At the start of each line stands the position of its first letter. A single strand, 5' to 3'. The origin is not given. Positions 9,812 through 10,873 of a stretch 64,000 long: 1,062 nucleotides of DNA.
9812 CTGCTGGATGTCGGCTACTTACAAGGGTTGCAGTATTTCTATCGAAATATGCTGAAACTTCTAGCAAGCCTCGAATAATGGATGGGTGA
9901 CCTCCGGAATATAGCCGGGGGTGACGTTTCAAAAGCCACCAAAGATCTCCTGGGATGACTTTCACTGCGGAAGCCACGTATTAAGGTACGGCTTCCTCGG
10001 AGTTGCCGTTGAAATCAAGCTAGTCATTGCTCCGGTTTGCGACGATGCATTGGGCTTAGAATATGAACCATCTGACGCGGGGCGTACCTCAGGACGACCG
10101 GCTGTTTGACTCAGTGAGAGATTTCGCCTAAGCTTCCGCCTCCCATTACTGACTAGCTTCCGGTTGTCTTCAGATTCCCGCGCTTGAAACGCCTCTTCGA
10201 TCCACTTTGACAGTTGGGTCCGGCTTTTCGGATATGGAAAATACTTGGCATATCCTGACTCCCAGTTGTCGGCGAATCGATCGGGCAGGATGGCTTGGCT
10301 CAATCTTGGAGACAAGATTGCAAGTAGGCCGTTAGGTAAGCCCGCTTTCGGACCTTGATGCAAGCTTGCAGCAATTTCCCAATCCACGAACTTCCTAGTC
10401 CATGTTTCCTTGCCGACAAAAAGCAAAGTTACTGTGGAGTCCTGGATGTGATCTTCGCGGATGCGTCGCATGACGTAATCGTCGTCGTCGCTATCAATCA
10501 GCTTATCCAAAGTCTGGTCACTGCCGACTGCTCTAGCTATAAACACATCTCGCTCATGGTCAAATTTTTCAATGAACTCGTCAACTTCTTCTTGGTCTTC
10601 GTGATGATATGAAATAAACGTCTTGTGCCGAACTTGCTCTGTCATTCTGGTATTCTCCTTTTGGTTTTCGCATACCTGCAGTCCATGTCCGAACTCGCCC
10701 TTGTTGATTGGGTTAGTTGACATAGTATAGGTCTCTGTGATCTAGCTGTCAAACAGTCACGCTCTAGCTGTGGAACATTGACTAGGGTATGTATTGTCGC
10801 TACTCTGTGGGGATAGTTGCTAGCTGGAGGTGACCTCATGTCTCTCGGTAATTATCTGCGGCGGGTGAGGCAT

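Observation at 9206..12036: ThsB-like TIR operon with a tiny glycine-zipper membrane peptide, divergent from a CapH/CapP-like XRE + ImmA pair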

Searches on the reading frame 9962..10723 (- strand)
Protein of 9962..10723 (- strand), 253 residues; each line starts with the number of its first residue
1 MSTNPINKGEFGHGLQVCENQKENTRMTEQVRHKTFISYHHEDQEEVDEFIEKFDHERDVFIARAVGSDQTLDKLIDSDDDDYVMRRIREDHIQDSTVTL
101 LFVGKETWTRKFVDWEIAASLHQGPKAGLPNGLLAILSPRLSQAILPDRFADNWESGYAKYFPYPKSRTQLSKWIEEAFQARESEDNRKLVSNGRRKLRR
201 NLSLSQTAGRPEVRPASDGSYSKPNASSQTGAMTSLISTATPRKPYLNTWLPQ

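Call 3: search_protein_families(library=pfam, proteins=[window:9962-10723:-], max_evalue=0.01)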
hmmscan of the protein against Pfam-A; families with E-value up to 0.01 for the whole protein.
window:9962-10723:- (253 aa): 2 families
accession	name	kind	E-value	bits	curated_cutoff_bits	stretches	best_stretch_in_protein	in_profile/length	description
PF08937.16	ThsB_TIR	-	1.9e-19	70.4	21.2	1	36-124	1-87/100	Thoeris protein ThsB, TIR-like domain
PF13676.11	TIR_2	-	0.00052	20.9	28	1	36-134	2-87/122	TIR domain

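Call 4: search_protein_families(library=padloc, proteins=[window:9962-10723:-], max_evalue=0.01)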
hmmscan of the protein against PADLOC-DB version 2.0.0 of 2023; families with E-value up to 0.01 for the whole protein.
window:9962-10723:- (253 aa): 5 families
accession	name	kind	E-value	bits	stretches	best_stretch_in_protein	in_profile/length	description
PDLC00418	ThsB1|ThsB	-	1.1e-08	33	1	33-125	5-93/155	TIR-like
PDLC00431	ThsB1|ThsB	-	2.4e-08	32.5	1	66-124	35-91/162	TIR-like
PDLC00428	ThsB1|ThsB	-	1.3e-07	30.2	1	33-137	3-120/219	TIR-like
PDLC04688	PDC-M50B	-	1.7e-07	29.6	1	33-124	3-92/162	-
PDLC00433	ThsB1|ThsB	-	0.00022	19.3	1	80-124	45-88/164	TIR-like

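Call 6: search_protein_families(library=ncbifam, proteins=[window:9962-10723:-], max_evalue=0.01)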
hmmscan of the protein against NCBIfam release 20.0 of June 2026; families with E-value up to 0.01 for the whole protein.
window:9962-10723:- (253 aa): 0 families

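Call 45: find_homologous_proteins(query=window:9965-10645:-, max_evalue=0.00001)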
Query seq(227 aa) (227 aa): 517 proteins with E <= 0.00001 among 871 candidates; the best 120 are listed.
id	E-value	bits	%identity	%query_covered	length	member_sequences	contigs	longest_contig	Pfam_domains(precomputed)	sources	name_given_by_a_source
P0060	6.0e-149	512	100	100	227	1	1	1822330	PF08937.17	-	-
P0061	7.3e-117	407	79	97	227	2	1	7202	PF08937.17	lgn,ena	-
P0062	7.3e-117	407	77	100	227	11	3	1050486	PF08937.17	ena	-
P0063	6.8e-116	403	77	100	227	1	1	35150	PF08937.17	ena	-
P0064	4.2e-114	398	76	100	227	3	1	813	PF08937.17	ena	-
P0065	9.7e-114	396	76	100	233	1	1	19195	PF08937.17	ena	-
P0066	1.9e-113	395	74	100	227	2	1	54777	PF08937.17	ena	-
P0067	2.6e-113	395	75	100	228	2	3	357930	PF08937.17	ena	-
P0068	2.0e-112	392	74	100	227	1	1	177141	PF08937.17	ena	-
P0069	2.7e-111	388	76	97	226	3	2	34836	PF08937.17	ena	-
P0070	5.1e-111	387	76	97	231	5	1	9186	PF08937.17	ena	-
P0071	4.9e-110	384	75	97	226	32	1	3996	PF08937.17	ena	-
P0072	5.7e-110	384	76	97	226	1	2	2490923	PF08937.17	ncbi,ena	-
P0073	7.8e-110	384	75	99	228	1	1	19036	PF08937.17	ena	-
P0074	3.3e-109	382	75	97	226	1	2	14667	PF08937.17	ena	-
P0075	5.8e-109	381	75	97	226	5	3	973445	PF08937.17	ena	-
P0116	2.6e-100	353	70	97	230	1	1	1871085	PF08937.17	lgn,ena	-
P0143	1.3e-89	317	62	96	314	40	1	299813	PF01381.29,PF08937.17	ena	-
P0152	3.7e-81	290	58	98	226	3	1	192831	PF08937.17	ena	-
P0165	1.0e-69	252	56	94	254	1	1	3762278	PF08937.17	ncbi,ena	-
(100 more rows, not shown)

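Call 46: find_encoding_contigs(protein=P0062, flank=6000, max_places=3)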
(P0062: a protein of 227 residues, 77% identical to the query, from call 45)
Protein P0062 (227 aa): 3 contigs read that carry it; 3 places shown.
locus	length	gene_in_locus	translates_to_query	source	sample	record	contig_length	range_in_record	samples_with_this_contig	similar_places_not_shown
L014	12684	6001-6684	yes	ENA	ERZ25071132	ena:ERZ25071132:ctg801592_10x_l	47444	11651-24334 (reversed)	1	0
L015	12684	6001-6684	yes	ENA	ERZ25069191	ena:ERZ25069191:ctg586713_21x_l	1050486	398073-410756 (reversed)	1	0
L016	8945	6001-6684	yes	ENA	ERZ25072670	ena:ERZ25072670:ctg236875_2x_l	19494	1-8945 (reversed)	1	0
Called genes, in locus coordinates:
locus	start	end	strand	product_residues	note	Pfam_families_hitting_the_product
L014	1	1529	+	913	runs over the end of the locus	PF13271:DUF4062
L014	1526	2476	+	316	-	PF01695:IstB_IS21, PF00308:Bac_DnaA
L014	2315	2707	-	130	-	PF27155:Y4rL_C (weak)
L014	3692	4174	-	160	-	-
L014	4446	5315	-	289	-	-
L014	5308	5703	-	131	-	PF12844:HTH_19 (faint), PF13560:HTH_31 (faint)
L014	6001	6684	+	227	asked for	PF08937:ThsB_TIR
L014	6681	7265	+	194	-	-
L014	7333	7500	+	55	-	-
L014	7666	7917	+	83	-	-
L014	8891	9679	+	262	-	-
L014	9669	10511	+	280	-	-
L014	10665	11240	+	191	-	-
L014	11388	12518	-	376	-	PF14236:DruA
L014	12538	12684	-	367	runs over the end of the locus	-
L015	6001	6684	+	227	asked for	PF08937:ThsB_TIR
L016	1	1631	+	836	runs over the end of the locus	-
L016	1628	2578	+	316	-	PF01695:IstB_IS21, PF00308:Bac_DnaA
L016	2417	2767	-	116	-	PF27155:Y4rL_C (weak)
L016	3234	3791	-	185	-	PF08937:ThsB_TIR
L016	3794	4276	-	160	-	-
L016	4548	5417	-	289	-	-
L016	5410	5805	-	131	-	PF12844:HTH_19 (faint), PF13560:HTH_31 (faint)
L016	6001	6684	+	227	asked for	PF08937:ThsB_TIR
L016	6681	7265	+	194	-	-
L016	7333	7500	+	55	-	-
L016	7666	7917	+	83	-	-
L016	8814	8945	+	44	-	?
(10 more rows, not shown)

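Call 47: find_encoding_contigs(protein=P0143, flank=6000, max_places=2)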
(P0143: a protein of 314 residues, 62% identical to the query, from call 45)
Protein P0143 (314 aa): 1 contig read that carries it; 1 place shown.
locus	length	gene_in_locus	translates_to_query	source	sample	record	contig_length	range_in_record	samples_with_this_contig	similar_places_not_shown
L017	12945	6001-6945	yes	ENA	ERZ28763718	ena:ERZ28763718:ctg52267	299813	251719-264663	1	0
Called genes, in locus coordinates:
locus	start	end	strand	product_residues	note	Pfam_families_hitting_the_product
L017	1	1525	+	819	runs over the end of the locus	PF20720:nSTAND3 (faint), PF00004:AAA (weak), PF07728:AAA_5, PF13401:AAA_22 (faint), PF28529:McrB_lid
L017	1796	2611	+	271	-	PF00872:Transposase_mut, PF10551:MULE (weak)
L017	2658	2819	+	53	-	PF00872:Transposase_mut (weak)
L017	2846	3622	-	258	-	PF05685:Uma2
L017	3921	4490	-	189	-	PF03050:DDE_Tnp_IS66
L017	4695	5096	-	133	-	-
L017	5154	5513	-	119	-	PF10387:DUF2442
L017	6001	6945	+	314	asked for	PF01381:HTH_3 (weak), PF08937:ThsB_TIR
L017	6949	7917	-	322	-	PF00589:Phage_integrase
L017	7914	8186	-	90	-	-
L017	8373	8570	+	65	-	-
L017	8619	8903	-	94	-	-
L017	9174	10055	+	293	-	-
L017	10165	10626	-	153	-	-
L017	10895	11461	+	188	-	PF00528:BPD_transp_1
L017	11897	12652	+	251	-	PF02463:SMC_N, PF00005:ABC_tran, PF13401:AAA_22 (faint), PF13304:AAA_21 (weak)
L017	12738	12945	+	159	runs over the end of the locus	PF13384:HTH_23, PF13518:HTH_28, PF13551:HTH_29, PF13565:HTH_32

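Call 48: find_encoding_contigs(protein=P0165, flank=6000, max_places=2)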
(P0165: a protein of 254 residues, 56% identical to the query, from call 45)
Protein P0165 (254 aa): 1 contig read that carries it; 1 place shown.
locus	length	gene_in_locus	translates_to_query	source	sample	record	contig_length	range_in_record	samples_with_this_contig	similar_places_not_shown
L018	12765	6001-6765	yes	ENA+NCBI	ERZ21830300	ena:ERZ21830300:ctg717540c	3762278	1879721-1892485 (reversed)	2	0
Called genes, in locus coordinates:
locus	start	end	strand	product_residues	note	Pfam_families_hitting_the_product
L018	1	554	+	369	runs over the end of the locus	PF02463:SMC_N (faint), PF11398:DUF2813 (faint), PF13175:AAA_15 (faint), PF00005:ABC_tran (faint), PF13304:AAA_21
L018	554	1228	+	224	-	PF14103:DUF4276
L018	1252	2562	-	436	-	PF07690:MFS_1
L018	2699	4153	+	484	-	PF07719:TPR_2 (faint), PF14559:TPR_19 (faint), PF13428:TPR_14 (faint)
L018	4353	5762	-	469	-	-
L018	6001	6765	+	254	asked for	PF08937:ThsB_TIR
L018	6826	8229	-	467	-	PF07690:MFS_1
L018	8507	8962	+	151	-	-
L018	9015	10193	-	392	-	PF00296:Bac_luciferase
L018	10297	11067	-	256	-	PF23023:Anti-Pycsar_Apyc1, PF00753:Lactamase_B (weak), PF12706:Lactamase_B_2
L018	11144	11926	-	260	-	PF03328:HpcH_HpaI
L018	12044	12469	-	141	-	PF02943:FeThRed_B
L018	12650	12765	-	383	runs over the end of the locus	PF00296:Bac_luciferase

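Call 51: search_protein_families(library=padloc, proteins=[L016:3234-3791:-, L014:7333-7500:+, L014:7666-7917:+], max_evalue=0.001)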
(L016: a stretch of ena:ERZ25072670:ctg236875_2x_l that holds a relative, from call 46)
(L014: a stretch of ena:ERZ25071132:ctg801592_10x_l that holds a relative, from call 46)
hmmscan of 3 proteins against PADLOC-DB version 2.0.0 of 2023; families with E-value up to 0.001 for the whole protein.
L016:3234-3791:- (185 aa): 5 families
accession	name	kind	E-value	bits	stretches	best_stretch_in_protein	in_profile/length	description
PDLC04688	PDC-M50B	-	1.2e-09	36.6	1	6-92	4-93/162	-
PDLC00431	ThsB1|ThsB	-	2.7e-09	35.6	1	45-155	45-157/162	TIR-like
PDLC00418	ThsB1|ThsB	-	1.3e-08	32.9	1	3-90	3-91/155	TIR-like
PDLC00433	ThsB1|ThsB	-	4.9e-07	27.9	1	5-92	3-89/164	TIR-like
PDLC00428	ThsB1|ThsB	-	1.5e-06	26.7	1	5-96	3-109/219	TIR-like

L014:7333-7500:+ (55 aa): 0 families

L014:7666-7917:+ (83 aa): 0 families

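Call 66: search_solved_structures(query=P0060, max_evalue=1, show_alignments=1)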
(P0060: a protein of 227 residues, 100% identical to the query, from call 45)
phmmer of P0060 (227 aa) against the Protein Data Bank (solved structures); distinct sequences matched with E-value up to 1: 6.
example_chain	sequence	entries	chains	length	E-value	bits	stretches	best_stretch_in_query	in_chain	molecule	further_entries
6lhy_A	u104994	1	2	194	0.023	17.5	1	53-100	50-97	DUF1863 domain-containing protein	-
9b7d_A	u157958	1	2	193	0.024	17.4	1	53-100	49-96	Putative cyclic ADP-D-ribose synthase ThsB1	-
6k7v_J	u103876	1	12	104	0.066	16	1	13-89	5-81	NACHT, LRR and PYD domains-containing protein 1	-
3kat_A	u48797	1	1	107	0.14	14.9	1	14-89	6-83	NACHT, LRR and PYD domains-containing protein 1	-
9vyl_A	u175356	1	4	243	0.26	14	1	55-124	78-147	Putative cyclic ADP-D-ribose synthase TIR1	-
1au7_A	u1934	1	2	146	0.27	14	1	140-200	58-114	PROTEIN PIT-1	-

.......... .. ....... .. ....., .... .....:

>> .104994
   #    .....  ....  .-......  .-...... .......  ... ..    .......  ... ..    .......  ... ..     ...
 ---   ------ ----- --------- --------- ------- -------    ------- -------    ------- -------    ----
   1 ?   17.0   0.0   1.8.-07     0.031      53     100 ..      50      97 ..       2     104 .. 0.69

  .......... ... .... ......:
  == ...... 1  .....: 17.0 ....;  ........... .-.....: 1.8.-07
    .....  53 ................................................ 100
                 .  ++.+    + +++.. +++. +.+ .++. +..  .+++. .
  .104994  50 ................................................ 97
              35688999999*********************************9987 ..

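Call 73: find_encoding_contigs(protein=P0075, flank=5000, max_places=3)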
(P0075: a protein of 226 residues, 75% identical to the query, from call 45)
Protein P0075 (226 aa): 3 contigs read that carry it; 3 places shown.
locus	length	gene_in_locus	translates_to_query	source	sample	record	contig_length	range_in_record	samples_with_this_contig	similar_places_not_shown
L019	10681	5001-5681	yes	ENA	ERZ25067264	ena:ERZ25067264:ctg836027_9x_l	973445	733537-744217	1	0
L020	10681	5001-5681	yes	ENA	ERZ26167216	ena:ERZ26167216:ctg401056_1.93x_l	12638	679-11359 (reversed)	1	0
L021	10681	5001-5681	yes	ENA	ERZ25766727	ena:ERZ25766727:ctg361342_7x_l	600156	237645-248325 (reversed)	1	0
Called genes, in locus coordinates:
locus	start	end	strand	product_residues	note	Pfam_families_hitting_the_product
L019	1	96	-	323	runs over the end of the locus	PF01609:DDE_Tnp_1, PF13751:DDE_Tnp_1_6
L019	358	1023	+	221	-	-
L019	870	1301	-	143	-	PF12697:Abhydrolase_6 (weak)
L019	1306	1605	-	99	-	PF02026:RyR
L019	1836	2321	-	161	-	-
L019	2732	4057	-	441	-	PF13701:DDE_Tnp_1_4, PF01609:DDE_Tnp_1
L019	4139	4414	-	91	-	-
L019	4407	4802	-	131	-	PF13560:HTH_31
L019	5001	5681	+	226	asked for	PF08937:ThsB_TIR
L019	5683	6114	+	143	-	-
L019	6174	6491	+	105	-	PF01527:HTH_Tnp_1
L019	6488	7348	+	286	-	PF13276:HTH_21, PF00665:rve, PF13683:rve_3, PF13333:rve_2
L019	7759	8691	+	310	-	PF00296:Bac_luciferase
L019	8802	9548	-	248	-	PF00106:adh_short, PF08659:KR, PF13561:adh_short_C2, PF23441:SDR (weak)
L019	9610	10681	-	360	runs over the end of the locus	PF13384:HTH_23, PF13518:HTH_28, PF13551:HTH_29, PF13565:HTH_32, PF13358:DDE_3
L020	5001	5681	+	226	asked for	PF08937:ThsB_TIR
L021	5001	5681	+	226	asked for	PF08937:ThsB_TIR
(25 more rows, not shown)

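Call 74: find_encoding_contigs(protein=P0116, flank=5000, max_places=2)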
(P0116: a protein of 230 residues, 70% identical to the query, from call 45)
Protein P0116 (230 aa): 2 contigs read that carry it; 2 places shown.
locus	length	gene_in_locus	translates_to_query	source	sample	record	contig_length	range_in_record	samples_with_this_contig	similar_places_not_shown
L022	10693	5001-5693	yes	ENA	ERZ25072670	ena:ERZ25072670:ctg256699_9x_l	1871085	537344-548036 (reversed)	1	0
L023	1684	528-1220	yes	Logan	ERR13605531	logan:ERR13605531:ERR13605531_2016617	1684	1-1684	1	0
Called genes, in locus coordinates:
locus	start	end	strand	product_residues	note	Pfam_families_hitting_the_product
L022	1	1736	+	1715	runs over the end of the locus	PF00270:DEAD, PF04851:ResIII (faint), PF00271:Helicase_C, PF00580:UvrD-helicase, PF13245:AAA_19, PF00580:UvrD-helicase, PF13361:UvrD_C (weak), PF13538:UvrD_C_2 (weak)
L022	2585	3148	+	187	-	PF08937:ThsB_TIR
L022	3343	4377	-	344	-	-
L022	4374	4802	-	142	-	PF12844:HTH_19, PF13560:HTH_31, PF01381:HTH_3, PF13443:HTH_26 (weak), PF07022:Phage_CI_repr (faint)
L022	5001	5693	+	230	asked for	PF08937:ThsB_TIR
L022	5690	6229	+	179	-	-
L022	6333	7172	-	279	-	PF18163:LD_cluster2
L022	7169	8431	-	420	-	PF13676:TIR_2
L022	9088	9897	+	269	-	PF05598:DUF772, PF01609:DDE_Tnp_1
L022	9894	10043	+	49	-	-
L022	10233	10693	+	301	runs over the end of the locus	PF05598:DUF772, PF01609:DDE_Tnp_1, PF13751:DDE_Tnp_1_6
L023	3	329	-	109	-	?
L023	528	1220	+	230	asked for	PF08937:ThsB_TIR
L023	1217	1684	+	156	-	?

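Call 75: find_encoding_contigs(protein=P0152, flank=5000, max_places=2)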
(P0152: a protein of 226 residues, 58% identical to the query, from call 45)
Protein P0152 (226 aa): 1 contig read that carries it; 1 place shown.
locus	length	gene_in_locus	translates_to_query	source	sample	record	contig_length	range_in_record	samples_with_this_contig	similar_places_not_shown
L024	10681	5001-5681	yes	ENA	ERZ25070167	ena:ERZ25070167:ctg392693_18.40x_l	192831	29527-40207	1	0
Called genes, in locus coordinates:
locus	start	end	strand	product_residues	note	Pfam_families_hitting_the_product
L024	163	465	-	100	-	-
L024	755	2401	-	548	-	PF05731:TROVE, PF25045:vWA_Ro60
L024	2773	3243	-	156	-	-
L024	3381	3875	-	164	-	PF14216:DUF4326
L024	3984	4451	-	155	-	-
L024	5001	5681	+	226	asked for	PF08937:ThsB_TIR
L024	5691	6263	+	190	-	-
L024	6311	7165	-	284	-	PF18163:LD_cluster2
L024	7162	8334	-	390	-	PF13676:TIR_2 (weak)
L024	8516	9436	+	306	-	PF01370:Epimerase, PF05368:NmrA (weak), PF13460:NAD_binding_10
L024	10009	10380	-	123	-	-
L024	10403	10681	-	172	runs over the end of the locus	-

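Call 84: search_protein_families(library=padloc, proteins=[L014:4449-5315:-, L022:3343-4377:-, L022:4374-4802:-, L022:6333-7172:-, L022:7169-8431:-], max_evalue=0.01)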
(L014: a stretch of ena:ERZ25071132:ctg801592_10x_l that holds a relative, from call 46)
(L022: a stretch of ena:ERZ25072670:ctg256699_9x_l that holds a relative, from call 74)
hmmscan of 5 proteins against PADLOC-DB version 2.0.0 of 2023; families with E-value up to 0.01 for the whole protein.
L014:4449-5315:- (289 aa): 1 family
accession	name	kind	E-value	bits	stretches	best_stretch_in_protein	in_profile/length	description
PDLC04141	capP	-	1.5e-10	39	1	11-186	4-162/242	capP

L022:3343-4377:- (344 aa): 0 families

L022:4374-4802:- (142 aa): 16 families
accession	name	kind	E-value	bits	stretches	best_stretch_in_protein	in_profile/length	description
PDLC04142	capH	-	1.6e-10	40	1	6-92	6-86/103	capH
PDLC02926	HTH_VI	-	1.8e-09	35.8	1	7-69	2-64/92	-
PDLC03953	RmrA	-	3.8e-06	24.4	1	5-63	4-62/373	-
PDLC03949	RmrA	-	5.3e-06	23.5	1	9-70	5-66/363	-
PDLC03954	RmrA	-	9.5e-06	22.8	1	7-76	11-80/380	-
PDLC03664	Control_protein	-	1.3e-05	23.5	1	7-58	14-65/74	control protein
PDLC03665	Control_protein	-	1.7e-05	23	1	8-66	10-69/77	control protein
PDLC03312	MTase_II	-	1.8e-05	20.7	1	3-68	57-122/1344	Type II methyltransferase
PDLC03944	RmrA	-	2.1e-05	21.8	1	7-66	7-66/384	-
PDLC03947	RmrA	-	2.5e-05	21.3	1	6-70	11-75/383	-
PDLC04775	PDC-M69A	-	7.4e-05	21.2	1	6-75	7-75/113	-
PDLC03946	RmrA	-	0.00069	16.5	1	9-68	5-64/357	-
PDLC03951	RmrA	-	0.0013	15.8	1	8-69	10-70/400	-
PDLC03948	RmrA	-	0.0028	14.6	1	5-69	7-71/397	-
PDLC03943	RmrA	-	0.0054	13.9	1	8-65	4-61/370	-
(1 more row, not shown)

L022:6333-7172:- (279 aa): 1 family
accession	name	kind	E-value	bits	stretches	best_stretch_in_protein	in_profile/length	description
PDLC02012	SAVED5--SAVED_TIR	-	0.0034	14.5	1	71-96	9-34/404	-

L022:7169-8431:- (420 aa): 2 families
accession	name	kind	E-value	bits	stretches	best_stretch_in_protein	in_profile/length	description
PDLC02012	SAVED5--SAVED_TIR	-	4.1e-10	37.3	1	208-284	14-88/404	-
PDLC00434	ThsB1|ThsB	-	1.5e-06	25.6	1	209-297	140-226/396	TIR-like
